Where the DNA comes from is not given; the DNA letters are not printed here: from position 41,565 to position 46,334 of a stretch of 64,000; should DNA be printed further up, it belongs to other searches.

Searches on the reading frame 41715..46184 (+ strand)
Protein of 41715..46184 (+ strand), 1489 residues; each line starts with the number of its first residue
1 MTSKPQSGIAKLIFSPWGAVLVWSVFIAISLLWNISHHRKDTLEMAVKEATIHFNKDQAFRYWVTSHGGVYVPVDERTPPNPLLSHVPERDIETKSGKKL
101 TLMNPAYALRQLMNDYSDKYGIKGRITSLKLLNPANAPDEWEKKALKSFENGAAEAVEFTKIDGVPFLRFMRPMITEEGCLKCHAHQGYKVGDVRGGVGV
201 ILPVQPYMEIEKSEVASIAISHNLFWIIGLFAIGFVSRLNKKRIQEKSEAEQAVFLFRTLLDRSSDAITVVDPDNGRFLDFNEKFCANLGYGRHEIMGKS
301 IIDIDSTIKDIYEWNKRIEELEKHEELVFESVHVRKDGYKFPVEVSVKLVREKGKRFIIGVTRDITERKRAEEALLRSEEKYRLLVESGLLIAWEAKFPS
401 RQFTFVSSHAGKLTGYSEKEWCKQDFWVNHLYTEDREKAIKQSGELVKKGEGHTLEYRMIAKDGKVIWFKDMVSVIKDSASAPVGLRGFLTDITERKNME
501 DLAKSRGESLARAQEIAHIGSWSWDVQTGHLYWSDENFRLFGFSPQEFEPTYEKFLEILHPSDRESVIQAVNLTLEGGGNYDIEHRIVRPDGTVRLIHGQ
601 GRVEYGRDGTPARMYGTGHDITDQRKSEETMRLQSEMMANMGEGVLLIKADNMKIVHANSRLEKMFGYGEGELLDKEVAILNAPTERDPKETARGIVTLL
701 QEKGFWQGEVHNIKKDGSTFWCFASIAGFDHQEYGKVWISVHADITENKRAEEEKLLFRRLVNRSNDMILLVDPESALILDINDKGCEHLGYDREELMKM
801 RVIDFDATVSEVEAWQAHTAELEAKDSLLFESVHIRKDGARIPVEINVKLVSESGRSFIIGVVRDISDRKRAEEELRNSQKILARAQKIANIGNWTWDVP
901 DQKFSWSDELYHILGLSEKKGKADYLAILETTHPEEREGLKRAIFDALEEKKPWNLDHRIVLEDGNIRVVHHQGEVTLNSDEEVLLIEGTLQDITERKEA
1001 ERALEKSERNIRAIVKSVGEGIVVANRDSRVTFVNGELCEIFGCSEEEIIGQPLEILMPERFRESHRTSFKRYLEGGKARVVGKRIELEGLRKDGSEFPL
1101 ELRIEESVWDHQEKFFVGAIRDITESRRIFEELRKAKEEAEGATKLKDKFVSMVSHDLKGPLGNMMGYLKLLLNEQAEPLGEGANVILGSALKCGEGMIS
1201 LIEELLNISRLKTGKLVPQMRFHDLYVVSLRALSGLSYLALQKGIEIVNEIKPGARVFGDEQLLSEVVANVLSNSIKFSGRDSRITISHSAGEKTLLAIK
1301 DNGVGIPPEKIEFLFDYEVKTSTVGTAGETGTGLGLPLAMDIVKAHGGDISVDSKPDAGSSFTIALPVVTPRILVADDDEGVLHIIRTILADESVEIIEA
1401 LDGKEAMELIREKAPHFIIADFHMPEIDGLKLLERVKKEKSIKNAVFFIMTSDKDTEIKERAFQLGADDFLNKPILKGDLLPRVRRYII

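Call 70: search_protein_families(library=pfam, proteins=[window:41715-46184:+], max_evalue=0.00001)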
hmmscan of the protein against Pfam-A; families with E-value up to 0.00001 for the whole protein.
window:41715-46184:+ (1489 aa): 11 families
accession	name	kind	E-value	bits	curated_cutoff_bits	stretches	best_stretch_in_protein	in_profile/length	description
PF08447.18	PAS_3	-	9.9e-75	247.3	25.6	4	531-617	2-88/89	PAS fold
PF13426.13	PAS_9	-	2e-74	246.9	27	4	266-367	2-103/103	PAS domain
PF00989.32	PAS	-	1.2e-66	222.2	22.6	4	1011-1123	3-113/113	PAS fold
PF08448.16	PAS_4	-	2.9e-35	121.2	23.1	1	1016-1128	2-110/110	PAS fold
PF13188.13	PAS_8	-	3.9e-30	103.2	21.8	1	1011-1062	3-55/65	PAS domain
PF02518.31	HATPase_c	-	1.3e-23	84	26.4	1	1259-1368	1-109/111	Histidine kinase-, DNA gyrase B-, and HSP90-like ATPase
PF00072.30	Response_reg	-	3.2e-23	82.5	30.2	1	1373-1484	1-110/111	Response regulator receiver domain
PF11845.13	Tll0287-like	-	5.2e-22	79.3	24.1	1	42-203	4-144/144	Tll0287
PF00512.31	HisKA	-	3.7e-12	46.5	26.9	1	1147-1214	2-66/66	His Kinase A (phospho-acceptor) domain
PF18095.7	PAS_12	-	1.9e-08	34.5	22.6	0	256-352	47-140/153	UPF0242 C-terminal PAS-like domain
PF12860.13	PAS_7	-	2.6e-06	28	27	0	1016-1060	2-47/115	PAS fold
